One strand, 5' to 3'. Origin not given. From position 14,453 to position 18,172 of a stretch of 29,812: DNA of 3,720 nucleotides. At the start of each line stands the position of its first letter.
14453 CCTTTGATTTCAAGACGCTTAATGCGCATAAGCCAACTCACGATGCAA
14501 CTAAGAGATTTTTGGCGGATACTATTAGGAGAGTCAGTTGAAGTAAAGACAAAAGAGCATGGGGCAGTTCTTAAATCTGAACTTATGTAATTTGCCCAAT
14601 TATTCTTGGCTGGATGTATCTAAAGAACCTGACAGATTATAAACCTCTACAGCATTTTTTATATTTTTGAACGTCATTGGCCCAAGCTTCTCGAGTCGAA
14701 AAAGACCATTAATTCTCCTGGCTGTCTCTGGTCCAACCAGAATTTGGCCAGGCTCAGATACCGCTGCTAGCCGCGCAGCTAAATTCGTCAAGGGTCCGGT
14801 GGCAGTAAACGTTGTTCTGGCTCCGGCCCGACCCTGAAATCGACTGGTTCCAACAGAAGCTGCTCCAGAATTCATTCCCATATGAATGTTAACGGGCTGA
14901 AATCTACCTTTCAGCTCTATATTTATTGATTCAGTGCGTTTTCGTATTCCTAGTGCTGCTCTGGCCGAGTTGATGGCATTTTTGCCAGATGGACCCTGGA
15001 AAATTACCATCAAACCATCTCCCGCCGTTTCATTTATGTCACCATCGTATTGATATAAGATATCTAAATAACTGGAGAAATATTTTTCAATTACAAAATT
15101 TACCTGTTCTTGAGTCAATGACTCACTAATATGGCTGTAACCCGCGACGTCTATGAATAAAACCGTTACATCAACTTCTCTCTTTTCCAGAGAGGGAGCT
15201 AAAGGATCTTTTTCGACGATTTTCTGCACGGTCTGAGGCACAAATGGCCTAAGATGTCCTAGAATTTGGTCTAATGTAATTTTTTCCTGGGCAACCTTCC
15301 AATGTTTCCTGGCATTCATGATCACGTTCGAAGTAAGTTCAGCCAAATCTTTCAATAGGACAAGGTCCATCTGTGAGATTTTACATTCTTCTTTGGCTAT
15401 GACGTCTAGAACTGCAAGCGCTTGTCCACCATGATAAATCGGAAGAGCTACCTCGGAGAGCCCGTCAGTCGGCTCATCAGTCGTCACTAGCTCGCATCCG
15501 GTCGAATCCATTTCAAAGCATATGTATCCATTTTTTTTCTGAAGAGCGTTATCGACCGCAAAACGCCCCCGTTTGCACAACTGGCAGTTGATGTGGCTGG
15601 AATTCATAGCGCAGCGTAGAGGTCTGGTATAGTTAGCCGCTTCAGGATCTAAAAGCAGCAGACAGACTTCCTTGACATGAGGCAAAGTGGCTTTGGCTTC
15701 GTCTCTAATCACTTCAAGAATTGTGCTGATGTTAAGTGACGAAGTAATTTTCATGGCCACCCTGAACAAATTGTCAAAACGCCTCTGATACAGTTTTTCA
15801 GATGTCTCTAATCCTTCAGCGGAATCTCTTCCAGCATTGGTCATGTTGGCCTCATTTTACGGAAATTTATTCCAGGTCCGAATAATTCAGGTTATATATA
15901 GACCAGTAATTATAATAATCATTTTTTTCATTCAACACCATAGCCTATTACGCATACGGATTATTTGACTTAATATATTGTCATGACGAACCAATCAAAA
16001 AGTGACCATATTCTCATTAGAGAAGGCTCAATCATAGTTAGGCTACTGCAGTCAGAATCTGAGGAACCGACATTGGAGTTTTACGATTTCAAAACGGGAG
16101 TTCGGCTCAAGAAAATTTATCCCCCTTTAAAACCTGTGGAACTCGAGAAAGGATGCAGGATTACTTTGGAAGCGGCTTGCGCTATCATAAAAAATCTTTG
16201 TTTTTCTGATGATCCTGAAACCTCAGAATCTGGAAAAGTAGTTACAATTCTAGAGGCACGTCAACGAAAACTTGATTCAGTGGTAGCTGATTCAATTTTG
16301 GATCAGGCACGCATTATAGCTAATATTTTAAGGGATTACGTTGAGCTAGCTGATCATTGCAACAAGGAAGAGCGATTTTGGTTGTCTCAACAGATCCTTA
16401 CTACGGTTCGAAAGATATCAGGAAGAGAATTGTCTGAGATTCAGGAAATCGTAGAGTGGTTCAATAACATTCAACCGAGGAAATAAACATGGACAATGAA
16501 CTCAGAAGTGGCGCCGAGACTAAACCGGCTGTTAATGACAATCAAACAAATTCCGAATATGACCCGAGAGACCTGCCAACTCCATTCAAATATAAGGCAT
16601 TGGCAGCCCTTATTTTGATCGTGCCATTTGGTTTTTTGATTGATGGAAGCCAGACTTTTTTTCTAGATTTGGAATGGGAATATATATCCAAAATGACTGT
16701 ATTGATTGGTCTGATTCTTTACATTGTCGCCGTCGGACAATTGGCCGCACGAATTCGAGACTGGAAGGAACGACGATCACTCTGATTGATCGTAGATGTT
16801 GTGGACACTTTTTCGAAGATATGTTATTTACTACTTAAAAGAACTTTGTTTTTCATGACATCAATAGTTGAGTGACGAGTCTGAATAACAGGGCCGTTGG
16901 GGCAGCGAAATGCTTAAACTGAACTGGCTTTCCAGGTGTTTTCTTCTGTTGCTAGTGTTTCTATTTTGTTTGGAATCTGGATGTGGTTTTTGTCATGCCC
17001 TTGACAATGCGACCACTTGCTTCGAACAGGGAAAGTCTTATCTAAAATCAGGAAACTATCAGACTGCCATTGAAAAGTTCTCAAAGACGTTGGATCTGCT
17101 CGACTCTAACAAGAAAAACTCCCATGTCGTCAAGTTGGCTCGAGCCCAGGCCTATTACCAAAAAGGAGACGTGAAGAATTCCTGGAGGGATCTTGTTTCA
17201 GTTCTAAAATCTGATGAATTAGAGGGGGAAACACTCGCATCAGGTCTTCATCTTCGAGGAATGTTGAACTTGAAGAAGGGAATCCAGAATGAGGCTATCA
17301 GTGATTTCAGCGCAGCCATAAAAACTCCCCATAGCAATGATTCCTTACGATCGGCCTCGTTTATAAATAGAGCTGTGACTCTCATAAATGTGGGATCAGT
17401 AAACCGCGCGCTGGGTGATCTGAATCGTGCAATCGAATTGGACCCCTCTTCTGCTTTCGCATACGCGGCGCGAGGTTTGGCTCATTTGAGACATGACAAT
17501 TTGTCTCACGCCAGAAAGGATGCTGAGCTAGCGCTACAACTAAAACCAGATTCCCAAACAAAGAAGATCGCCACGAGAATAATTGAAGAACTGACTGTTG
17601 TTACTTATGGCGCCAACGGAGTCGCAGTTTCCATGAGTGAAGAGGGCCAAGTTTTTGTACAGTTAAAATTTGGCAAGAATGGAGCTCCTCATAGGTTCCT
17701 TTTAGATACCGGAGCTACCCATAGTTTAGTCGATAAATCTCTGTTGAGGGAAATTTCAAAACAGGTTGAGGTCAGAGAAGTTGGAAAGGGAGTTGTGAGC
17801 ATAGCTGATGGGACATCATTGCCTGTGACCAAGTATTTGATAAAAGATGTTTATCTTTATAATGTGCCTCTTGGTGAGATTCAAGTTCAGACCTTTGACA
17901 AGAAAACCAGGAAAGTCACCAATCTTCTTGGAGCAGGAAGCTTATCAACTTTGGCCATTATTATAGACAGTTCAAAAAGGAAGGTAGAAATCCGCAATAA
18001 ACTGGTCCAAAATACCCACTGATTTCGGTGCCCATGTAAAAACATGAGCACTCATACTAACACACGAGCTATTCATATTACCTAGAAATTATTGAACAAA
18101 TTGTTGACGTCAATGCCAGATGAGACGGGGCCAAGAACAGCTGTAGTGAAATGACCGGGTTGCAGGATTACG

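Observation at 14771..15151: Class III cyclase with the guanylyl-cyclase signature E-T-x-G-D: candidate bacterial cGMP synthase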

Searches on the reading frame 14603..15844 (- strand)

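Call 4: search_protein_families(library=pfam, proteins=[window:14603-15844:-], max_evalue=0.1)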
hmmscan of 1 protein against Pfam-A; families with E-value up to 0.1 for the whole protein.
window:14603-15844:- (414 aa): 4 families
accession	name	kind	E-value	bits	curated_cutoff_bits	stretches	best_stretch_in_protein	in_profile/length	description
PF00211.25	Guanylate_cyc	-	3.3e-15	56.6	21.9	1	222-405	5-182/183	Adenylate and Guanylate cyclase catalytic domain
PF13185.12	GAF_2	-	0.00015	22.4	28.6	1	38-175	3-135/136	GAF domain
PF01590.32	GAF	-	0.011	16.7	22.4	1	41-174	4-132/133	GAF domain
PF09612.15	HtrL_YibB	-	0.048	13.7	24.1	0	277-315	39-77/267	Bacterial protein of unknown function (HtrL_YibB)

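Call 5: search_protein_families(library=ncbifam, proteins=[window:14603-15844:-], max_evalue=0.1)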
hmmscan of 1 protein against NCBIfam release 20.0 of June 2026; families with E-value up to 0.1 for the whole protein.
window:14603-15844:- (414 aa): 2 families
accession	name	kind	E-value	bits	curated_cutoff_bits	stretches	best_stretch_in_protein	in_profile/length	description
TIGR03903.1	TOMM_kin_cyc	equivalog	1.7e-05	22.9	705.75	1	244-383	310-441/1267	TOMM system kinase/cyclase fusion protein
NF058673.1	LipAdnlyCyLipJMY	equivalog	0.0024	16.6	800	1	223-371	293-415/449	bifunctional lipase/adenylate cyclase LipJ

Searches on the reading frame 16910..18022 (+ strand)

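Call 58: search_protein_families(library=pfam, proteins=[window:16910-18022:+], max_evalue=0.001)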
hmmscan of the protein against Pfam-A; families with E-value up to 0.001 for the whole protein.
window:16910-18022:+ (370 aa): 13 families
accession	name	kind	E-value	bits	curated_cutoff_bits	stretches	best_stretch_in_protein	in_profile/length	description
PF07719.23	TPR_2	-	2.7e-19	68.1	27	0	35-64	2-31/34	Tetratricopeptide repeat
PF00515.34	TPR_1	-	3.9e-15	55.4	27.8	0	36-63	3-30/34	Tetratricopeptide repeat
PF13414.12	TPR_11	-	1.1e-09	38.2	26.8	1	162-194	8-40/42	TPR repeat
PF13432.12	TPR_16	-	1.3e-08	35.5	32.7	0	155-215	4-64/65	Tetratricopeptide repeat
PF13371.12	TPR_9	-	1.7e-08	34.8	35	1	159-221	6-68/73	Tetratricopeptide repeat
PF13181.12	TPR_8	-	2e-08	34.2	25.7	0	35-55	2-22/34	Tetratricopeptide repeat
PF13975.11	gag-asp_proteas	-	8.3e-08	33.2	28.2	1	257-346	6-91/92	gag-polyprotein putative aspartyl protease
PF13650.11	Asp_protease_2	-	2.3e-07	31.9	24.3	1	257-341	6-87/90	Aspartyl protease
PF25062.1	ARM_TT21_N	-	9e-06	26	40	1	44-196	4-149/222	Tetratricopeptide repeat protein 21 N-terminal ARM repeat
PF13428.12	TPR_14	-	4.2e-05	24.3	23.5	0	154-188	7-41/44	Tetratricopeptide repeat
PF13424.12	TPR_12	-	0.0001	22.8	30.1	0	41-66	10-35/77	Tetratricopeptide repeat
PF13431.12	TPR_17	-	0.00019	21.9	24.4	0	172-198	3-29/34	Tetratricopeptide repeat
PF13525.12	YfiO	-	0.00071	19.8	25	0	34-98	5-68/203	Outer membrane lipoprotein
